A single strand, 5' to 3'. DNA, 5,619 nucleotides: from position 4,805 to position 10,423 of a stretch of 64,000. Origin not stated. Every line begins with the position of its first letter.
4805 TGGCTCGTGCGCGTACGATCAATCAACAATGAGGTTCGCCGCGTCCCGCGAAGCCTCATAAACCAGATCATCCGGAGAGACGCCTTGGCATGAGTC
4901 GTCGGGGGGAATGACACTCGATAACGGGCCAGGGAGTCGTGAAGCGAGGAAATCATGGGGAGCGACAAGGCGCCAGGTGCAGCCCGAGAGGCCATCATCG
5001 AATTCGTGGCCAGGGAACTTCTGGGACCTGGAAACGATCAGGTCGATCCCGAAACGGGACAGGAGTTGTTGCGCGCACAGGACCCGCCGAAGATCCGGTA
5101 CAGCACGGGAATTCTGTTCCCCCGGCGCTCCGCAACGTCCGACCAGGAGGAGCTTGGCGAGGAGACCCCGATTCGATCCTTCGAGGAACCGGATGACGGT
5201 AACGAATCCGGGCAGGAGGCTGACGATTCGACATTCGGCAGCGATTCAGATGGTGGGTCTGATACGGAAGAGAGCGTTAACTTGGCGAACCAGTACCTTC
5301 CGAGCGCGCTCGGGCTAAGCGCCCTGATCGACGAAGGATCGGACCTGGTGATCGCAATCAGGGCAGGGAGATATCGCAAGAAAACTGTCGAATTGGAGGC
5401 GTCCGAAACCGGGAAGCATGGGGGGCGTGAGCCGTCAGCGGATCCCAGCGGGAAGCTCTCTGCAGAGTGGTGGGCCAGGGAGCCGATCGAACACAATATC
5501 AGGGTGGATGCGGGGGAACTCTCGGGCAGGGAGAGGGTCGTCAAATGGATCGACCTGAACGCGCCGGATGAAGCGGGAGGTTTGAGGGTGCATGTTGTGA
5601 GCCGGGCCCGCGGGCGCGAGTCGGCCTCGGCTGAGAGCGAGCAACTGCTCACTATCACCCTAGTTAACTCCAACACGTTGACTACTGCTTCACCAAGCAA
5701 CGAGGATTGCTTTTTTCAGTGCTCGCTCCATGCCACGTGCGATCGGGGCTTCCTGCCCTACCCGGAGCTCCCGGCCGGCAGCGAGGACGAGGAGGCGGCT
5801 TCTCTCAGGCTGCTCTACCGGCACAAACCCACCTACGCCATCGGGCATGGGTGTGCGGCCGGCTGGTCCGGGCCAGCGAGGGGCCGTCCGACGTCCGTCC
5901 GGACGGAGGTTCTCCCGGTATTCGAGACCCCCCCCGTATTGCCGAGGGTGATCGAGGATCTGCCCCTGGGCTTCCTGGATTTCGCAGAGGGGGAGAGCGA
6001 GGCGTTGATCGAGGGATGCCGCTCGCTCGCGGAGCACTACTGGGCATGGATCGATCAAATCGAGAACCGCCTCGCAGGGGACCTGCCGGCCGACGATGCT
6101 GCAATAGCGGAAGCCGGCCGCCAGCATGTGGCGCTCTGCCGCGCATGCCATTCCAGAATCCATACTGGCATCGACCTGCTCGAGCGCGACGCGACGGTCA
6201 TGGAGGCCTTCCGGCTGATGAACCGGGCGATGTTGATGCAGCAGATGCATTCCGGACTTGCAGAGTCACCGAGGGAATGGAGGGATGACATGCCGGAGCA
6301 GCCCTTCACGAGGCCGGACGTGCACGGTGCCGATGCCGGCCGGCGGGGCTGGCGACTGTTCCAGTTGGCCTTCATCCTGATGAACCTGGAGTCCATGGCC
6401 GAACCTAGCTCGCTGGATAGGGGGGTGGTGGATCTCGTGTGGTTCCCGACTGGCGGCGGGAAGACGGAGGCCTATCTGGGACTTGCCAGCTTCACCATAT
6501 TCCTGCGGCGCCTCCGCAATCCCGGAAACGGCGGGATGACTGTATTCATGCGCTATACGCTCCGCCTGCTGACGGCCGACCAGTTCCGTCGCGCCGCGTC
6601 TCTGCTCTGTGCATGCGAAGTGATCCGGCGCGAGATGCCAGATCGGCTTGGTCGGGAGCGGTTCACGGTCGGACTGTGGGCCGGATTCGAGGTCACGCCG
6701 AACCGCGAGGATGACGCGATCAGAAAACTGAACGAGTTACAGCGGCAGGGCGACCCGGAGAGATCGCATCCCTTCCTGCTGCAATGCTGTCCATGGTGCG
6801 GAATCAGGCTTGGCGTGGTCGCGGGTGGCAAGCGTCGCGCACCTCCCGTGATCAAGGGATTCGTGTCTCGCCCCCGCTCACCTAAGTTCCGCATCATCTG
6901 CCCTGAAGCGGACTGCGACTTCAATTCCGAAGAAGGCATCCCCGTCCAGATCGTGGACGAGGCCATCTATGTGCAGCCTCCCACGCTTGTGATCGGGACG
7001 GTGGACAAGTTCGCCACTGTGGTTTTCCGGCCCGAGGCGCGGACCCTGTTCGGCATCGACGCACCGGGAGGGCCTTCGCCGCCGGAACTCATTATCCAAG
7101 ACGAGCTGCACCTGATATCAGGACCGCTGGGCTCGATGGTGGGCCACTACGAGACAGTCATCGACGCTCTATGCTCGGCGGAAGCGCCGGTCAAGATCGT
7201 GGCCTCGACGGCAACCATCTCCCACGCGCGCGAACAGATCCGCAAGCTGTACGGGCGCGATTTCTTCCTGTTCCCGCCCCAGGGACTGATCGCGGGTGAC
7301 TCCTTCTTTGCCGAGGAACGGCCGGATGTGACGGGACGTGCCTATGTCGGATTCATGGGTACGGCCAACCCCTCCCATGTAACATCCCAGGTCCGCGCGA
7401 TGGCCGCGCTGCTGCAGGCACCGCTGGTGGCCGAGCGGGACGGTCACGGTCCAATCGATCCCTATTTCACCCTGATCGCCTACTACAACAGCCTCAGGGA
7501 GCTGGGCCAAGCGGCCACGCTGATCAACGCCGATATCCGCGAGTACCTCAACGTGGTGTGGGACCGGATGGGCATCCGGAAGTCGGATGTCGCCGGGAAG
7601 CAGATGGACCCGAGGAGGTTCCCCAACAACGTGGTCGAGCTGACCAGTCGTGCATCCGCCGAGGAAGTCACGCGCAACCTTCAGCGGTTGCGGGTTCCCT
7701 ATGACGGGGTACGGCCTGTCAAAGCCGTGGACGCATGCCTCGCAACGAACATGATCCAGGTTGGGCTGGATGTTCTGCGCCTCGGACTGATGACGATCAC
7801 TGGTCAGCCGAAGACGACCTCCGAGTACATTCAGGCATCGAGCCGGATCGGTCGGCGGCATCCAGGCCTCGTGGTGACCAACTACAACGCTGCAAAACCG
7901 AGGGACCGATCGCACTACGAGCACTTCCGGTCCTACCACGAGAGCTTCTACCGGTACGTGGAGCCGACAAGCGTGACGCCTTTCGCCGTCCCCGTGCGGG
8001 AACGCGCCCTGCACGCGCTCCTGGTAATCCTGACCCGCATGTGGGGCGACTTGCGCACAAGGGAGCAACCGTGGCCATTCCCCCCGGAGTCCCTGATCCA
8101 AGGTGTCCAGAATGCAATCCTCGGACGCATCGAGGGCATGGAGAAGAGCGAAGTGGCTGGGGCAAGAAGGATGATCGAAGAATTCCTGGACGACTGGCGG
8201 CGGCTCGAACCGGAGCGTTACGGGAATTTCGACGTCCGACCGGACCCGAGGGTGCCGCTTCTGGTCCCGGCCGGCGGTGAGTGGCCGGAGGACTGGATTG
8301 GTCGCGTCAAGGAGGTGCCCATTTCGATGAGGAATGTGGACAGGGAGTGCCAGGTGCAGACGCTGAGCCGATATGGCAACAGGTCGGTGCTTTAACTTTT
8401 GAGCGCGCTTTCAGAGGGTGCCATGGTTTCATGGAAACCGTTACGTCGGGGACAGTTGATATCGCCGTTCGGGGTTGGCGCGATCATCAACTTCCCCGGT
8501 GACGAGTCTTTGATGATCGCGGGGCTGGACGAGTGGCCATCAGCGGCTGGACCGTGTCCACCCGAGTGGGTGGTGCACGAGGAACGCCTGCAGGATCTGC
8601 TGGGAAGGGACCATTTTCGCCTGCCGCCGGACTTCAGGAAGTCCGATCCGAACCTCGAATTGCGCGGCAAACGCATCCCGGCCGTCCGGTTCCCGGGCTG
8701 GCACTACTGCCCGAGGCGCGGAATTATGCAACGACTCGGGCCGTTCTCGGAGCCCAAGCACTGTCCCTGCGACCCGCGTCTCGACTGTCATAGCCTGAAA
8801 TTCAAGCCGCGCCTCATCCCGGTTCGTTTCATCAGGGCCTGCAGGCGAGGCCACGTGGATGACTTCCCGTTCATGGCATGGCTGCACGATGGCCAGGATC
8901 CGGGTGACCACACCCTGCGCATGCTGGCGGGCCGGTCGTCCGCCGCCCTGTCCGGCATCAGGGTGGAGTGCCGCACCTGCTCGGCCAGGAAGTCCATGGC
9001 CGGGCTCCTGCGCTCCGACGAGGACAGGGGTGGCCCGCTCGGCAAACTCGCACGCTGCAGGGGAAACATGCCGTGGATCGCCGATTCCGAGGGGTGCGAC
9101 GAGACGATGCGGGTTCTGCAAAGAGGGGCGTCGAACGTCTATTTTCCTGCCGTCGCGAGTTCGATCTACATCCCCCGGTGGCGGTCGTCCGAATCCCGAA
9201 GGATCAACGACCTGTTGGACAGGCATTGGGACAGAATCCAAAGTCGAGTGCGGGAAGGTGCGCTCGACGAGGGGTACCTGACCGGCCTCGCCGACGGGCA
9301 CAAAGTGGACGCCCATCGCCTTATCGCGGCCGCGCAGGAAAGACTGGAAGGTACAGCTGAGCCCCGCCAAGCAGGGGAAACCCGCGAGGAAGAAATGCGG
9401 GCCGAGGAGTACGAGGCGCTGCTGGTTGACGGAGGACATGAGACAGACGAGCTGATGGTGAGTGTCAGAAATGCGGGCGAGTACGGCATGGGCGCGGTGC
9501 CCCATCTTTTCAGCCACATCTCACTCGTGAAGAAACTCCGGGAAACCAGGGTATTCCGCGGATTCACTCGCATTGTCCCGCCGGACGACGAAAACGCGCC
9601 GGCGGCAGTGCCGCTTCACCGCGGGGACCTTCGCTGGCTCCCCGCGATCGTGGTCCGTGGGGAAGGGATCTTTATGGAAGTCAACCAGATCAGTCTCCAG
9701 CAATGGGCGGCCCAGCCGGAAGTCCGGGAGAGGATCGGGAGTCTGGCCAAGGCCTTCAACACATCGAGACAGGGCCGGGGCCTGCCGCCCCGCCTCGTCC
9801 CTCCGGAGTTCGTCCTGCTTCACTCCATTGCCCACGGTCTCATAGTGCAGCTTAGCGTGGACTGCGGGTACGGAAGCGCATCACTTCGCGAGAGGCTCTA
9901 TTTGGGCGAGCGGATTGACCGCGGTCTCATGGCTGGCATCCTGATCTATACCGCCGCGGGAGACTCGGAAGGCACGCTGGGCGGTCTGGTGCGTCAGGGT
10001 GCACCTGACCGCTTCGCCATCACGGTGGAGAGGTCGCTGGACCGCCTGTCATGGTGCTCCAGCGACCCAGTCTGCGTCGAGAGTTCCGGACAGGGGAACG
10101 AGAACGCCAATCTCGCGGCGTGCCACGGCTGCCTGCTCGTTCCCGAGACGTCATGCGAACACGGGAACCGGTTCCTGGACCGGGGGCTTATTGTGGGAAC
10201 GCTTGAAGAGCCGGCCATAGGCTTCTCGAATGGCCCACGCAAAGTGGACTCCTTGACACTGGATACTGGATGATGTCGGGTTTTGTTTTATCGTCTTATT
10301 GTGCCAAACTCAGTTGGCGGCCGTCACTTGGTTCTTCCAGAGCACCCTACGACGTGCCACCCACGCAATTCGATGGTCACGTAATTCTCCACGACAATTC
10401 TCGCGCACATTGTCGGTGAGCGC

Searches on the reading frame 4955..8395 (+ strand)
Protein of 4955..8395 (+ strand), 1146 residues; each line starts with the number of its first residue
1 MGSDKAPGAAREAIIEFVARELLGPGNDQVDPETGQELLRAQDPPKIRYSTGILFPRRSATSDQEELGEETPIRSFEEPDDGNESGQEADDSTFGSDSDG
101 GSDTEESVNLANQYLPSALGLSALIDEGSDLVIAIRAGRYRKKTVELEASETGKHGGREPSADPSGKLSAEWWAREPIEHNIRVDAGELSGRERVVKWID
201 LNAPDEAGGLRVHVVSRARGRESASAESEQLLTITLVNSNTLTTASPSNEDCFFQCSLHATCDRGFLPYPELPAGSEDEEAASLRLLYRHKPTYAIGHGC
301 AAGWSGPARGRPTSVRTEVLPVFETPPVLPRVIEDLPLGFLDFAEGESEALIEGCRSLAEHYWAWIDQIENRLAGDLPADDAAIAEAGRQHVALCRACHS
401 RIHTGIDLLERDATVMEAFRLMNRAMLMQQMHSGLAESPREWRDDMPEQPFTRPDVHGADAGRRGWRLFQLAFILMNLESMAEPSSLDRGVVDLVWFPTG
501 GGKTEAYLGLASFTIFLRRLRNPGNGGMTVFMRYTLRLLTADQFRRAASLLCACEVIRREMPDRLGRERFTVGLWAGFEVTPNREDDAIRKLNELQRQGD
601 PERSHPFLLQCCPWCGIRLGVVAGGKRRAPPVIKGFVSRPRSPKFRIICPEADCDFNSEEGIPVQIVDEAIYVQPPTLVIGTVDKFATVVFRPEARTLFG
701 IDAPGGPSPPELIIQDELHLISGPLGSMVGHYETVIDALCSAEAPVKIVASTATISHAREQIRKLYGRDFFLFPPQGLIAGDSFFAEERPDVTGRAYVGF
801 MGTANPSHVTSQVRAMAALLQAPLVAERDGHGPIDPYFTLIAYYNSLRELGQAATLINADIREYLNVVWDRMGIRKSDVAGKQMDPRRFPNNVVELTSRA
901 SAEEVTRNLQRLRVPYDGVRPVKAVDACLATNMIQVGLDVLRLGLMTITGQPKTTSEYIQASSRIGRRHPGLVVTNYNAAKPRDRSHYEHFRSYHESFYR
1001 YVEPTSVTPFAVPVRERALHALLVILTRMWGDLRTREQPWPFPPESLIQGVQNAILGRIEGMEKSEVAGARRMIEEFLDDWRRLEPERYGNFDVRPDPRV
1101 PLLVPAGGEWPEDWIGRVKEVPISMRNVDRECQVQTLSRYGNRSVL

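Call 3: search_protein_families(library=pfam, proteins=[window:4955-8395:+], max_evalue=0.1)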
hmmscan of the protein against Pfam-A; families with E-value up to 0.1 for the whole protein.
window:4955-8395:+ (1146 aa): 2 families
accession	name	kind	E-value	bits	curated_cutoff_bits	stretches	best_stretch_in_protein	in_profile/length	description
PF00271.37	Helicase_C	-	3.9e-05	24.3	23.5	1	892-968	41-109/110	Helicase conserved C-terminal domain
PF00270.35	DEAD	-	0.00015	22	26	0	495-553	19-71/167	DEAD/DEAH box helicase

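Call 4: search_protein_families(library=padloc, proteins=[window:4955-8395:+], max_evalue=0.1)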
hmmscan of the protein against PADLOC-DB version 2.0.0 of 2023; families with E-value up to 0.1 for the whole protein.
window:4955-8395:+ (1146 aa): 11 families
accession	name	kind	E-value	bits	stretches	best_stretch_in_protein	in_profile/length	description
PDLC02575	DrmA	-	6.3e-217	720.3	2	709-1134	394-826/837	DrmA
PDLC02571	DrmA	-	1.9e-172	573.6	4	708-1030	847-1161/1282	DrmA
PDLC02567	DrmA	-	4.4e-142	472.9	2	62-702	606-1239/1750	DrmA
PDLC02577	DrmA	-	4.7e-107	356.9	2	709-1032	231-567/697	DrmA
PDLC02568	DrmA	-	1.9e-86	289.1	1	601-1034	23-483/611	DrmA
PDLC02576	DrmA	-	1.2e-56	190.1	3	465-700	498-725/1235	DrmA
PDLC02574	DrmA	-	1.7e-42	143.3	1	923-1081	35-196/269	DrmA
PDLC02569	DrmA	-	2.3e-07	27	1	928-1017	833-923/1095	DrmA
PDLC02573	DrmA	-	1.3e-06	24.7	1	924-1007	794-878/1018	DrmA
PDLC02570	DrmA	-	0.00015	18.2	1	910-995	569-652/851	DrmA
PDLC02895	DpdJ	-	0.0067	11.2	1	668-801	1012-1140/2112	DpdJ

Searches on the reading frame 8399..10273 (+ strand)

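Call 3: search_protein_families(library=pfam, proteins=[window:8399-10273:+], max_evalue=0.1)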
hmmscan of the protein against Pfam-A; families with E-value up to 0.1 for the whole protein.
window:8399-10273:+ (624 aa): 1 family
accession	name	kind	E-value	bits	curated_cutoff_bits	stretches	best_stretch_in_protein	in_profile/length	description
PF09369.15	MZB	-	3.8e-07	31.2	24.2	1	478-579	2-80/80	MrfA Zn-binding domain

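Call 4: search_protein_families(library=padloc, proteins=[window:8399-10273:+], max_evalue=0.1)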
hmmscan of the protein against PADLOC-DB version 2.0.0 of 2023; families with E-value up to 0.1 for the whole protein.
window:8399-10273:+ (624 aa): 4 families
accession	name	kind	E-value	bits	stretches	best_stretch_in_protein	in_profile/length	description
PDLC02583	DrmB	-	8.6e-76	254.3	1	13-602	5-605/606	DrmB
PDLC02584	DrmB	-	1.3e-57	193.7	1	182-612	17-444/445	DrmB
PDLC02579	DrmB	-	2.4e-55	185.7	1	327-602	27-305/314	DrmB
PDLC02582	DrmB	-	3.3e-08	30.6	1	471-601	523-635/649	DrmB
